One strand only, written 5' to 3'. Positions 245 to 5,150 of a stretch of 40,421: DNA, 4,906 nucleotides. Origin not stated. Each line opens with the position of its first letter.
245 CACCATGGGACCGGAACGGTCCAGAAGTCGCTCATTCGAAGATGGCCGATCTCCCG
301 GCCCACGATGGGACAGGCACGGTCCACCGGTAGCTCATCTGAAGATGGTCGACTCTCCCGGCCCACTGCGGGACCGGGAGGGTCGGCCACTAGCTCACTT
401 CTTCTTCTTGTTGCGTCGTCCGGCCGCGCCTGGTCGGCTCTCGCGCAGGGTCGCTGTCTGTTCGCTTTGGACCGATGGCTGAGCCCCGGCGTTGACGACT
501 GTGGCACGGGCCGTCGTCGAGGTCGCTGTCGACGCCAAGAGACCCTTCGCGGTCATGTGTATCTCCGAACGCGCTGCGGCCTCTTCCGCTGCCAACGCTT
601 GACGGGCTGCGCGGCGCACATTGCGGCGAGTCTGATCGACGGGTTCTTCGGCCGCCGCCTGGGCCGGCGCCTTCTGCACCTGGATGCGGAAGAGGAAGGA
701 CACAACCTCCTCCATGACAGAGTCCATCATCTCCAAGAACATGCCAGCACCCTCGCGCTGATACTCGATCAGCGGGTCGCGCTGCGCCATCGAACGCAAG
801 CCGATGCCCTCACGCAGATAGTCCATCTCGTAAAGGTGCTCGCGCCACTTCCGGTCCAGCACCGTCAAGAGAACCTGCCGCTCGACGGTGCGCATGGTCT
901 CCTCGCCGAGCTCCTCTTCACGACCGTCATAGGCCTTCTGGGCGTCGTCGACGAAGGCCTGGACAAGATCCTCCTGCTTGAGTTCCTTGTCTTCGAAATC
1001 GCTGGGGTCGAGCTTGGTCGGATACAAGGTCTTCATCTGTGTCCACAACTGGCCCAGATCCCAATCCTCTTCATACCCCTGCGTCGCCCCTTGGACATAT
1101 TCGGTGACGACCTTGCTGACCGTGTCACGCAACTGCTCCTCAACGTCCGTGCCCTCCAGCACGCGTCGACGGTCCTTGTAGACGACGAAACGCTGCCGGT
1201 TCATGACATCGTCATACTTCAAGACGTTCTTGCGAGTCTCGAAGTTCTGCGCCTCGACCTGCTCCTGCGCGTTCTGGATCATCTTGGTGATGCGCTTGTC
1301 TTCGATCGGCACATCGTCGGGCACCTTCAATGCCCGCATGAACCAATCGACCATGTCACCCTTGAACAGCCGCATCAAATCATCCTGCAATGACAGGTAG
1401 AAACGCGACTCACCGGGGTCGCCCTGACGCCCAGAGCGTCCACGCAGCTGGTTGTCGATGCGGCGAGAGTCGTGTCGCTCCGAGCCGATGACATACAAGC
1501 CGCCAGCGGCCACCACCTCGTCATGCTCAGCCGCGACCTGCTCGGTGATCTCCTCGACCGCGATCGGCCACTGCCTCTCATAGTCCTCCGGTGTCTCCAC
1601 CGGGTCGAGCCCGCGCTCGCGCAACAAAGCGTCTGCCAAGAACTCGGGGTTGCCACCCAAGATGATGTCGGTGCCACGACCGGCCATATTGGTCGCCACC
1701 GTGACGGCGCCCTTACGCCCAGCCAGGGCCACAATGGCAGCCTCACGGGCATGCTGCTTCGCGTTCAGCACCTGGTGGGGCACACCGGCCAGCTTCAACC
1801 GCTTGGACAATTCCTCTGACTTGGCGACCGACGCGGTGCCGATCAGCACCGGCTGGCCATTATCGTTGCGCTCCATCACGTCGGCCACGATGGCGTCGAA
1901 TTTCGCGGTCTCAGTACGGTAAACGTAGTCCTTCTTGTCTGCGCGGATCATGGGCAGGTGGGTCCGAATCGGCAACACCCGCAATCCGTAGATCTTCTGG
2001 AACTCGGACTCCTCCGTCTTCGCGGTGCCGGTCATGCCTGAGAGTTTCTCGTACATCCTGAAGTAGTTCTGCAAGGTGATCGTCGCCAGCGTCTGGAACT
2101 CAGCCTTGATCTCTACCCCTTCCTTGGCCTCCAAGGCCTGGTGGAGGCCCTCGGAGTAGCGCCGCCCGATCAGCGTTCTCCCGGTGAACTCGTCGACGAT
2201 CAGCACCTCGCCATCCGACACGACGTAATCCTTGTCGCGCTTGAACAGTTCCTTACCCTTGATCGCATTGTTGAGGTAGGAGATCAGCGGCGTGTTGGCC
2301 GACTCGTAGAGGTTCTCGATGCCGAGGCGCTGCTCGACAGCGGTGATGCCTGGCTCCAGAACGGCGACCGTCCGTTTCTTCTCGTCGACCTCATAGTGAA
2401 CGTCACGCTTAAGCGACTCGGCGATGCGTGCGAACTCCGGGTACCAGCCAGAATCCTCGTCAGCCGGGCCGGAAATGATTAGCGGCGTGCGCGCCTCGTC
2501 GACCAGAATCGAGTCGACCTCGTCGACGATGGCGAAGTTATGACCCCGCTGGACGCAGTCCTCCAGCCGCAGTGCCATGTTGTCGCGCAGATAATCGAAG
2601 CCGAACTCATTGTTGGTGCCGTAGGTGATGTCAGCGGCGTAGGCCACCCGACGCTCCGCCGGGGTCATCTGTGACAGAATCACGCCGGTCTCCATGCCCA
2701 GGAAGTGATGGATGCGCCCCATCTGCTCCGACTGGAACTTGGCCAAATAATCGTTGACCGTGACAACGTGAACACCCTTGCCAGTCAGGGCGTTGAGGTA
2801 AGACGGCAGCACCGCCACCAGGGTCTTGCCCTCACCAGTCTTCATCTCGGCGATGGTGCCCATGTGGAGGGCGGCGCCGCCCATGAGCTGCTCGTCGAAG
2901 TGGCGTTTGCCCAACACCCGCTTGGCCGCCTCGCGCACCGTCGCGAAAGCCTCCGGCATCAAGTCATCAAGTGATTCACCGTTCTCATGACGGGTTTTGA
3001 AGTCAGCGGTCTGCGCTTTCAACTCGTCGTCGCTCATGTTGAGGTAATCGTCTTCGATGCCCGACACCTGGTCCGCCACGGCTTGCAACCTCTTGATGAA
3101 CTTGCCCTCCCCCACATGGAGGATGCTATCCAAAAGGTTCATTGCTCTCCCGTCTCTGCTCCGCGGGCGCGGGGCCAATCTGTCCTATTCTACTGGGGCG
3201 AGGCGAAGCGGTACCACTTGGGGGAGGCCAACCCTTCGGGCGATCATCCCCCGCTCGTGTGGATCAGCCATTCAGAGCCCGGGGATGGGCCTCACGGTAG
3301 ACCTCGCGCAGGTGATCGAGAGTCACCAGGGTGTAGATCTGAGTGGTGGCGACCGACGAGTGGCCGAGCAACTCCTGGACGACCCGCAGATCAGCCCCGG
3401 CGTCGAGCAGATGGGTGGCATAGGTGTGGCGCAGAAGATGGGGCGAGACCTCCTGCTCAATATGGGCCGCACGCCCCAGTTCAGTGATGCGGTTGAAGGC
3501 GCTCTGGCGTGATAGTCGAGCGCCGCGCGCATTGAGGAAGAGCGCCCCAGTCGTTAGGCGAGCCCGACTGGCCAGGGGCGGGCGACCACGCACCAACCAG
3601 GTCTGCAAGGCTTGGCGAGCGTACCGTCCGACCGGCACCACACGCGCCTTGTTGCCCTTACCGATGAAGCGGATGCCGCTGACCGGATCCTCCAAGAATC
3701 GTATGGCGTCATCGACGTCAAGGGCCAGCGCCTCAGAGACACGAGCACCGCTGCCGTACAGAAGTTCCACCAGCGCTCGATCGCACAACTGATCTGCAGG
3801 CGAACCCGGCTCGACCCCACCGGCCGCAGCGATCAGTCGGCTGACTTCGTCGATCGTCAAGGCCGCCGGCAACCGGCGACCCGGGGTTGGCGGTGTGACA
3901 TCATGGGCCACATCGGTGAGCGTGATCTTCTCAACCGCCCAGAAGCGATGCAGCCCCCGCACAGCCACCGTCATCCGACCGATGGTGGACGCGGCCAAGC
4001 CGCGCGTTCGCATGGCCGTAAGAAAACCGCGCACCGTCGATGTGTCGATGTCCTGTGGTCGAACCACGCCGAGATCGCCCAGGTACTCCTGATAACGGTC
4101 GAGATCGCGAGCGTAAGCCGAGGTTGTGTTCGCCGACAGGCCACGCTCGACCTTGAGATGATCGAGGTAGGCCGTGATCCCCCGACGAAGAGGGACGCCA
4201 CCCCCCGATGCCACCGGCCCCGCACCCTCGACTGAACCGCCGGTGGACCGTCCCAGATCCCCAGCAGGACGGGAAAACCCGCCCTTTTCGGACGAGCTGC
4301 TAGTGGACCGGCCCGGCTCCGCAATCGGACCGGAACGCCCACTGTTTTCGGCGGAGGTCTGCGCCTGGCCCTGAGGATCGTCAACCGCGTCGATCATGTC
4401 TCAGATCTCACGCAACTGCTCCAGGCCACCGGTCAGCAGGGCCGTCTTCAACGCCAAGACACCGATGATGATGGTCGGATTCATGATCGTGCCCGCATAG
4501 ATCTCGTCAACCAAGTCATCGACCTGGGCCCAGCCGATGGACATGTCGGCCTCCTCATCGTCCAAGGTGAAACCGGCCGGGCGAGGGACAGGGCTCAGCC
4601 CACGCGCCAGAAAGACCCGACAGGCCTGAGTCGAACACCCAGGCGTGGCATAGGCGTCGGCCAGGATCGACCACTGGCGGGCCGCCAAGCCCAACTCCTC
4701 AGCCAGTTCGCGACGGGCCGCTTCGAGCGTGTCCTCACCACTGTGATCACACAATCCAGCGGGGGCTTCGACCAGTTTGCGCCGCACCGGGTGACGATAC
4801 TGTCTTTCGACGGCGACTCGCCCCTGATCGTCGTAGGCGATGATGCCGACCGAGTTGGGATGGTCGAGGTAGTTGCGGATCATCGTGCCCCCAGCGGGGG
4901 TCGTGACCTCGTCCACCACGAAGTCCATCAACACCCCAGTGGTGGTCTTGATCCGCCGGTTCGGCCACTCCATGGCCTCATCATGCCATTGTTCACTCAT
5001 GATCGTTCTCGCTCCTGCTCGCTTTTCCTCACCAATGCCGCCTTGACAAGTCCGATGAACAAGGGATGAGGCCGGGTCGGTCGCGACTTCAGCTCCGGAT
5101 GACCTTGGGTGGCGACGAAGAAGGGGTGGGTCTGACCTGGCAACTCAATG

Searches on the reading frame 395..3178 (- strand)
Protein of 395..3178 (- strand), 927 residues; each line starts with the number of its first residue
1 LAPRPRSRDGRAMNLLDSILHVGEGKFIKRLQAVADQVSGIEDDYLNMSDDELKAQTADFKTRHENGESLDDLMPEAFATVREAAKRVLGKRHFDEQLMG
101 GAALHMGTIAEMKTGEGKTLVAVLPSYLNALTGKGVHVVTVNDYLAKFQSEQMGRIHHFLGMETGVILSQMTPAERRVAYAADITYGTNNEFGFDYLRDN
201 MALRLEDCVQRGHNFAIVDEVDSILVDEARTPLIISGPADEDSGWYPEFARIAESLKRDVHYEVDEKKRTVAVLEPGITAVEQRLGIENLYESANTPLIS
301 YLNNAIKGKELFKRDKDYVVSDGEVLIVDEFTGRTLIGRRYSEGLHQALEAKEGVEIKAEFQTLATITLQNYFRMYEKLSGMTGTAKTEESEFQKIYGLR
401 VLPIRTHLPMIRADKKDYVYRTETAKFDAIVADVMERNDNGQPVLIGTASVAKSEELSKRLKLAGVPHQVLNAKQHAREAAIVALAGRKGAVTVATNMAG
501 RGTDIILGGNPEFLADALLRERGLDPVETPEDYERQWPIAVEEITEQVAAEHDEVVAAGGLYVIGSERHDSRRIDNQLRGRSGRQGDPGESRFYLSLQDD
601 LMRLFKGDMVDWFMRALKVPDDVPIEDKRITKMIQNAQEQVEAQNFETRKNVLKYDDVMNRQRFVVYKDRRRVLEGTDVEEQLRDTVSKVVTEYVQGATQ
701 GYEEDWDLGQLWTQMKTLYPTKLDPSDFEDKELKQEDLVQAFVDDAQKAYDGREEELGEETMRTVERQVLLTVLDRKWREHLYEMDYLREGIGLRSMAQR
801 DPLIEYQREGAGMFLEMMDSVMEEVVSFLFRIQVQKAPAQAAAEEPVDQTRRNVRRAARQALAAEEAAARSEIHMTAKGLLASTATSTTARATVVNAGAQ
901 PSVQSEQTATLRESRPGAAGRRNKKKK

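Call 4: search_protein_families(library=pfam, proteins=[window:395-3178:-], max_evalue=0.01)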
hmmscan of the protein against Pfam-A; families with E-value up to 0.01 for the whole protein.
window:395-3178:- (927 aa): 6 families
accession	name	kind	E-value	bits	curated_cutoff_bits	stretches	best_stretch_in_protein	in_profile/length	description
PF07517.20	SecA_DEAD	-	2.1e-125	418.2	24.6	1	23-394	8-290/290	SecA DEAD-like domain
PF21090.3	P-loop_SecA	-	8.9e-90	300.2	27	1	409-622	1-205/205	SecA P-loop domain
PF07516.18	SecA_SW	-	3.1e-67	227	26.7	1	624-833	1-200/200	SecA Wing and Scaffold domain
PF01043.26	SecA_PP_bind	-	4.1e-39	134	23.5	1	243-350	3-110/110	SecA preprotein cross-linking domain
PF00270.35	DEAD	-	1.3e-06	28.6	26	1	108-228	17-133/167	DEAD/DEAH box helicase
PF00271.37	Helicase_C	-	0.0063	17.2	23.5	0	433-505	8-81/110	Helicase conserved C-terminal domain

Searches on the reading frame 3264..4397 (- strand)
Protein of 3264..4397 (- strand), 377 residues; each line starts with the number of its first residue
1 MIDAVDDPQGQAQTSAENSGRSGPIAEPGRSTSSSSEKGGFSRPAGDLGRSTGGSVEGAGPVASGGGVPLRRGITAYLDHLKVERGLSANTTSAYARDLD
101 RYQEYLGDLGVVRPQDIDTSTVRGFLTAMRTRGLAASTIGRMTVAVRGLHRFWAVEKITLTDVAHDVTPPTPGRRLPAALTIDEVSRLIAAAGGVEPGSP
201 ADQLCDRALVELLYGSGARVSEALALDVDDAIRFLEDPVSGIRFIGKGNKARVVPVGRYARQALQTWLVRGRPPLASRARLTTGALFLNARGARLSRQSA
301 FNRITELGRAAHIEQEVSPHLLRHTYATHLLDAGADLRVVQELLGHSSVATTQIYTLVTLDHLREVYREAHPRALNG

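Call 4: search_protein_families(library=pfam, proteins=[window:3264-4397:-], max_evalue=0.01)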
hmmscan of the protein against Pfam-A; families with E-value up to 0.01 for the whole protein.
window:3264-4397:- (377 aa): 3 families
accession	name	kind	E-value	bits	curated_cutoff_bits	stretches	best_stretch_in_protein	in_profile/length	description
PF00589.27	Phage_integrase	-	8.6e-40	136.7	27.1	1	180-358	3-168/172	Phage integrase family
PF02899.23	Phage_int_SAM_1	-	1.5e-19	70.5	22.3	1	74-154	1-80/83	Phage integrase, N-terminal SAM-like domain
PF13495.12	Phage_int_SAM_4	-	0.0099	16.7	27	0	79-142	7-67/85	Phage integrase, N-terminal SAM-like domain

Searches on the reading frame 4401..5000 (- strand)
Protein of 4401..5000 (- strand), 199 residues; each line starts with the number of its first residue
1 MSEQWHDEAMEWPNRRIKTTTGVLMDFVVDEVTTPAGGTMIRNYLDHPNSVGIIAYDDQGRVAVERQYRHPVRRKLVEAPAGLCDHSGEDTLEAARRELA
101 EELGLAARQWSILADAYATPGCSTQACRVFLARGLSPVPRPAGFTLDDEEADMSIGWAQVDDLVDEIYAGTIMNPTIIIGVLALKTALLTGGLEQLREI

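Call 4: search_protein_families(library=pfam, proteins=[window:4401-5000:-], max_evalue=0.01)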
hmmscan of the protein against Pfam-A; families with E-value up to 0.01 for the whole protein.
window:4401-5000:- (199 aa): 1 family
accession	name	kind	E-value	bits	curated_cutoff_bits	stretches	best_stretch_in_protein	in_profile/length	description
PF00293.34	NUDIX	-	5.8e-13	49.5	21.1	1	47-163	2-118/134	NUDIX domain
